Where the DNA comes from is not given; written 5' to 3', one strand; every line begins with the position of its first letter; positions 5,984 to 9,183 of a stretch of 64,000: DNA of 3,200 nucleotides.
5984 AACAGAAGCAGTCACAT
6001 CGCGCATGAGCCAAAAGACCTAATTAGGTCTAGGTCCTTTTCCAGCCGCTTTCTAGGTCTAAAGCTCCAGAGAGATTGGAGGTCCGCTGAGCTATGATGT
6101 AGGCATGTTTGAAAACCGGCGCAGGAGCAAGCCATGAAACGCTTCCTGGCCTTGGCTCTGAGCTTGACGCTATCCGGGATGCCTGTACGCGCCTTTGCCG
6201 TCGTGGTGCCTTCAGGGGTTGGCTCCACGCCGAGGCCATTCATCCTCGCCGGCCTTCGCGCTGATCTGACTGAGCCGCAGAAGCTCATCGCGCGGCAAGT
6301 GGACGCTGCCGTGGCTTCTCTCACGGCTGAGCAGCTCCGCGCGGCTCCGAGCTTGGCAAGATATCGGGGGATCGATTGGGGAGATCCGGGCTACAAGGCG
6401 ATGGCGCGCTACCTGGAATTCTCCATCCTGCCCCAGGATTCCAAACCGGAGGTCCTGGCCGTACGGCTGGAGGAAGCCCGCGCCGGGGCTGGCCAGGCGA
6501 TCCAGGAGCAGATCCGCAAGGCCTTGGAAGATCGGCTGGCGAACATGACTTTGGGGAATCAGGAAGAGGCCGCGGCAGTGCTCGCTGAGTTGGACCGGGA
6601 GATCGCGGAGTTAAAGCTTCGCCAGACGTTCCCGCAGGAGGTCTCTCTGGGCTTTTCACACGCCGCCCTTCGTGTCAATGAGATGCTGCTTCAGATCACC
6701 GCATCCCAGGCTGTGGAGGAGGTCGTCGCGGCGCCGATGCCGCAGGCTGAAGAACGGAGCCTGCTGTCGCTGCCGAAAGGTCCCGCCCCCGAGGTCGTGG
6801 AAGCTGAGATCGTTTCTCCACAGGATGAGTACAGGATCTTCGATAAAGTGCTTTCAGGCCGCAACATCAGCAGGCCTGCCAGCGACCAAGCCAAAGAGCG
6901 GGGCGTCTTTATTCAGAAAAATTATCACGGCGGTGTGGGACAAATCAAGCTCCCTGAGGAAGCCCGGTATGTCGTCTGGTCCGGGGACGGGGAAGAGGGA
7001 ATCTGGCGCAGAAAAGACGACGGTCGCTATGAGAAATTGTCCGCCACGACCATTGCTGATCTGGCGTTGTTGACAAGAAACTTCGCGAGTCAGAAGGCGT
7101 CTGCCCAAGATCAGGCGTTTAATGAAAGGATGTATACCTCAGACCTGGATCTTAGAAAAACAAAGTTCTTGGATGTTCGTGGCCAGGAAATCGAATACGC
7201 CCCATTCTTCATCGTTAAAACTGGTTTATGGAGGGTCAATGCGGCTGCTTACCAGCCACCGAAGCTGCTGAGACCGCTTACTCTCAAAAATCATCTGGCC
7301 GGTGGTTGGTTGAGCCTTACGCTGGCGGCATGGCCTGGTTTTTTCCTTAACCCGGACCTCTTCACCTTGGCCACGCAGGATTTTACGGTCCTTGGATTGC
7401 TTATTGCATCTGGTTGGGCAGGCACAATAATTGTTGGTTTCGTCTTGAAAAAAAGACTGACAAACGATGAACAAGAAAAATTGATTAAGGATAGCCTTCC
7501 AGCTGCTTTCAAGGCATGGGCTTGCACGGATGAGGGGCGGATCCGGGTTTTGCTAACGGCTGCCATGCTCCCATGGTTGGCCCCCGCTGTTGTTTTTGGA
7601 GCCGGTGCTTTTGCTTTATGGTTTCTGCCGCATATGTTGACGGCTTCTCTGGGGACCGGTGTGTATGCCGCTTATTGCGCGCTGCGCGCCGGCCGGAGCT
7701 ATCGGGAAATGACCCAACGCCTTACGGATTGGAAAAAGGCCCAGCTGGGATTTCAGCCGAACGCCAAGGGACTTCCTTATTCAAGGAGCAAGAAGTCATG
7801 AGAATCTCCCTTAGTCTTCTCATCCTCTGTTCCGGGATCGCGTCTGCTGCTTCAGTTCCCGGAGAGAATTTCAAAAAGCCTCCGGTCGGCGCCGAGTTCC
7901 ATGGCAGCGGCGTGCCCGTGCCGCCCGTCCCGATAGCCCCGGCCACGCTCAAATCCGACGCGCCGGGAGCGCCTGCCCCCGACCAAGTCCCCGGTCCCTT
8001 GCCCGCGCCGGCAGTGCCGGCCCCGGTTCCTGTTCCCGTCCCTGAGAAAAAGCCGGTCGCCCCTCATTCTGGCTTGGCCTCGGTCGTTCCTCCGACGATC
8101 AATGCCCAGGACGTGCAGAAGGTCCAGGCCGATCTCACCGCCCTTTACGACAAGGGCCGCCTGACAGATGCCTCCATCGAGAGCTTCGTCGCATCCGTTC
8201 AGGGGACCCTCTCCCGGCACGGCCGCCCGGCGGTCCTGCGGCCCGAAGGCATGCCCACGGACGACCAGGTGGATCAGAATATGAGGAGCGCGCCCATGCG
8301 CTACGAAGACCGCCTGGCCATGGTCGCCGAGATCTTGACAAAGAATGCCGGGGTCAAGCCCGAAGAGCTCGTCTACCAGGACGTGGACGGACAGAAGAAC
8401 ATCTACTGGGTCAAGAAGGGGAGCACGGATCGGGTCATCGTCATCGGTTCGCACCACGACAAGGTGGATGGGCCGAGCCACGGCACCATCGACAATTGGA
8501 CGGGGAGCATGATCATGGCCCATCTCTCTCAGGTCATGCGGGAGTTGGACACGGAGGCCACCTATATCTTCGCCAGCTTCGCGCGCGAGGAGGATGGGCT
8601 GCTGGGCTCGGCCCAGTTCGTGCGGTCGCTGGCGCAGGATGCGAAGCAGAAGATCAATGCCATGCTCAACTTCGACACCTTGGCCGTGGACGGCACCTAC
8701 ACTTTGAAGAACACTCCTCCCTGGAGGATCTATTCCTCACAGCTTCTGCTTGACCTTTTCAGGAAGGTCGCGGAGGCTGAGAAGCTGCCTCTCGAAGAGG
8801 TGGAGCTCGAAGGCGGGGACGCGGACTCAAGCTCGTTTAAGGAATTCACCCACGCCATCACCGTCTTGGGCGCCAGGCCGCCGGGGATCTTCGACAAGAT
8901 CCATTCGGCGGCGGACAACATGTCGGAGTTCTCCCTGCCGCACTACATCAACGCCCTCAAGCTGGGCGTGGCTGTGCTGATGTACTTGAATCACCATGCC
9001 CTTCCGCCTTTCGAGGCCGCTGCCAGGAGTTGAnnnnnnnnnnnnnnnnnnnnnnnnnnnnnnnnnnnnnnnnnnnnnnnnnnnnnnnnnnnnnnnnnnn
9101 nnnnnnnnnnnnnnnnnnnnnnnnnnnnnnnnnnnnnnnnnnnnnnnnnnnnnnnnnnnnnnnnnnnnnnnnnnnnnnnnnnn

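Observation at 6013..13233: Secreted and membrane peptidase neighbourhood with a giant M48 protease and an orphan receiver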

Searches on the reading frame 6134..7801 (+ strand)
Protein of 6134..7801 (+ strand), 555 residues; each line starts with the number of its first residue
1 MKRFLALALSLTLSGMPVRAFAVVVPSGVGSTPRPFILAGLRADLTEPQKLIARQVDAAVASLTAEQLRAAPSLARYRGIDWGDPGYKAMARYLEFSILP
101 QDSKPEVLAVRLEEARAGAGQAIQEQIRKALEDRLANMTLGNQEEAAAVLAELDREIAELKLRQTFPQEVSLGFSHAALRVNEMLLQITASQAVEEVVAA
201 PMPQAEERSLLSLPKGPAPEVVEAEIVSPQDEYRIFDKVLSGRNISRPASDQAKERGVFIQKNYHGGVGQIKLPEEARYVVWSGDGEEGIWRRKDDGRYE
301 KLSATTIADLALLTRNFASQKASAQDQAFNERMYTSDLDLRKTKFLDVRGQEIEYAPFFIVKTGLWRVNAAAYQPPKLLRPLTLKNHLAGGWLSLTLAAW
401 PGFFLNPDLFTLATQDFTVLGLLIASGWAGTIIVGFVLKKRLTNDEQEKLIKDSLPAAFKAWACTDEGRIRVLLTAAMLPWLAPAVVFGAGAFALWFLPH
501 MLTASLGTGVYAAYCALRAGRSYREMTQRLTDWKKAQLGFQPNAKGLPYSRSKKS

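Call 5: search_protein_families(library=pfam, proteins=[window:6134-7801:+], max_evalue=0.01)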
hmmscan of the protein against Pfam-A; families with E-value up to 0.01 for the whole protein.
window:6134-7801:+ (555 aa): 0 families

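Call 9: search_protein_families(library=ncbifam, proteins=[window:6134-7801:+], max_evalue=0.1)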
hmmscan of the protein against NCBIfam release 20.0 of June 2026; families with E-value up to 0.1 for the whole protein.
window:6134-7801:+ (555 aa): 1 family
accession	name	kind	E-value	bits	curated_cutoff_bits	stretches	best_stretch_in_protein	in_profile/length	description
NF052574.1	HisKinEspCMyxo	equivalog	0.044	11.9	1200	1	391-466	38-114/785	serine histidine kinase EspC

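Call 52: find_homologous_proteins(query=window:6134-7801:+, max_evalue=0.001)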
Query window:6134-7801:+: 8000 candidates shared short words with the query, none scored E <= 0.001.
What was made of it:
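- Tried and rejected: It returned nothing, not even itself (call 52).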

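Call 101: search_protein_families(library=padloc, proteins=[window:6134-7801:+], max_evalue=0.01)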
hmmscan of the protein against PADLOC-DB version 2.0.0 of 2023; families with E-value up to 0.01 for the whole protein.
window:6134-7801:+ (555 aa): 0 families

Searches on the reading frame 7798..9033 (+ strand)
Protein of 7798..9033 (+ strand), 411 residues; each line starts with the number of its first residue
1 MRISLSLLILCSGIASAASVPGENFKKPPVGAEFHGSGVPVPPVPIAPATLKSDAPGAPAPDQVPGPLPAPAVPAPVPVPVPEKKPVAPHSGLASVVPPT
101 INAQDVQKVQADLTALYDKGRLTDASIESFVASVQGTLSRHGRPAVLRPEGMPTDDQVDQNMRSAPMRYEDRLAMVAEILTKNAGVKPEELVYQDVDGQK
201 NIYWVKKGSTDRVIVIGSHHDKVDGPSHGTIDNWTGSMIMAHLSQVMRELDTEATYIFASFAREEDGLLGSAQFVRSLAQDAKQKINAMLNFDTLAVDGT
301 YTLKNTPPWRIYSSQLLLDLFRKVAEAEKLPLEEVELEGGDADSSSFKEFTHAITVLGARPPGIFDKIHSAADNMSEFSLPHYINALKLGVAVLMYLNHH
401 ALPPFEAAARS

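Call 5: search_protein_families(library=pfam, proteins=[window:7798-9033:+], max_evalue=0.01)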
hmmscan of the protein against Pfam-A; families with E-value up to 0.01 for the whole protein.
window:7798-9033:+ (411 aa): 1 family
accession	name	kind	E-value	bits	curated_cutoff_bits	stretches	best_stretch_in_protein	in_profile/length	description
PF04389.22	Peptidase_M28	-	5.1e-19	69.2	21.3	1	205-381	5-180/193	Peptidase family M28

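Call 9: search_protein_families(library=ncbifam, proteins=[window:7798-9033:+], max_evalue=0.1)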
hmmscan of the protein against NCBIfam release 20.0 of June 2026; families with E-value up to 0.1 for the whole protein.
window:7798-9033:+ (411 aa): 3 families
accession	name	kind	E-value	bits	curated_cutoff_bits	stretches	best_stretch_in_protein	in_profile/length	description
NF045908.1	AminopepLapALeg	equivalog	2.7e-08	33.1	600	1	207-396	200-392/396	aminopeptidase LapA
NF007568.0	PRK10199.1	equivalog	0.012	14.9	298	1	229-297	140-208/346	aminopeptidase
NF006771.0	PRK09290.1-5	subfamily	0.087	11.3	399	0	196-281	56-148/413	allantoate amidohydrolase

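Call 69: search_solved_structures(query=window:7798-9033:+, max_evalue=0.001, show_alignments=2)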
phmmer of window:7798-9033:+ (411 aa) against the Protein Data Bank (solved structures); distinct sequences matched with E-value up to 0.001: 13.
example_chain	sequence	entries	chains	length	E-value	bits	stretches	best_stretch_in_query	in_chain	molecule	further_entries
2ek8_A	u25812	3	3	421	1.2e-11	47.6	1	182-295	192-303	Aminopeptidase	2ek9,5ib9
8ac9_A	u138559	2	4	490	6.3e-09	38.6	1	204-296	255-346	Keratinase KP1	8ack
8ac7_B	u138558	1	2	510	6.7e-09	38.5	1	204-296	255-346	Keratinase KP1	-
6hc6_A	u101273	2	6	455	3.8e-08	36.1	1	200-296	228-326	Aminopeptidase YwaD | Aminopeptidase Y (Arg Lys Leu preference)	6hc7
8acg_F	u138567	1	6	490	4.3e-08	35.9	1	204-296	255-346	Keratinase KP1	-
8acr_A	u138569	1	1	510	4.6e-08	35.8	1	204-296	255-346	Keratinase KP1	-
4twe_A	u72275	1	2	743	2.1e-06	30.3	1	199-310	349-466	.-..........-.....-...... acidic dipeptidase-like protein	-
9oqa_A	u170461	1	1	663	2.4e-06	30.1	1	199-297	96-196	Autotransporter domain-containing protein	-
6ica_A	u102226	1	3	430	2.9e-06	29.9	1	212-397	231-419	Aminopeptidase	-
6esl_A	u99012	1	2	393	3.7e-06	29.5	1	212-395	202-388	Bacterial leucyl aminopeptidase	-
5gne_A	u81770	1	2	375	5.8e-06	28.9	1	207-397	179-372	Leucine aminopeptidase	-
1cp7_A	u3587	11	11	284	0.00012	24.6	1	207-348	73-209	AMINOPEPTIDASE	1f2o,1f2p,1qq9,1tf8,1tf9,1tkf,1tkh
3fec_A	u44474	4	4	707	0.00025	23.5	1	210-306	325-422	Glutamate carboxypeptidase III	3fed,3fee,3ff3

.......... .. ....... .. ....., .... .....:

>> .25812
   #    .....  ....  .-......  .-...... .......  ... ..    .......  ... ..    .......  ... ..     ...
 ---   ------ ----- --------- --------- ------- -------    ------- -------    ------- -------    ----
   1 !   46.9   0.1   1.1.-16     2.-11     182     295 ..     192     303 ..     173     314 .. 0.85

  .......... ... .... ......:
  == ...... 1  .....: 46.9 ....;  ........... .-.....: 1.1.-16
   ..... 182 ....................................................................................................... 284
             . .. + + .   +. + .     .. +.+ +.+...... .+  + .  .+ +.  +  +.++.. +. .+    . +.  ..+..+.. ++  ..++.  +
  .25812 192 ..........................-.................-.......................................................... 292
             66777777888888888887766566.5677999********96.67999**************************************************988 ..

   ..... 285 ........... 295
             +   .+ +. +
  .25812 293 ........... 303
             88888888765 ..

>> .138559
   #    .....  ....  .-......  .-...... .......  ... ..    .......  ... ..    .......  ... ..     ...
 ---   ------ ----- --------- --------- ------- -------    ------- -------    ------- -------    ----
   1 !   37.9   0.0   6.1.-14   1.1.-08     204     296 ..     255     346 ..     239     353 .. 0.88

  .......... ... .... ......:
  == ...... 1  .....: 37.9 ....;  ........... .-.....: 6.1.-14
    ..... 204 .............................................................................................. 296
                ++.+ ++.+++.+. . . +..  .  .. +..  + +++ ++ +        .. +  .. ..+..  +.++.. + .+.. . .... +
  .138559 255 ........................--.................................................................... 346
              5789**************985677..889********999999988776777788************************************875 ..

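Call 101: search_protein_families(library=padloc, proteins=[window:7798-9033:+], max_evalue=0.01)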
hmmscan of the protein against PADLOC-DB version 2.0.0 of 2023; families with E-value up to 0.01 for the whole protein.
window:7798-9033:+ (411 aa): 0 families
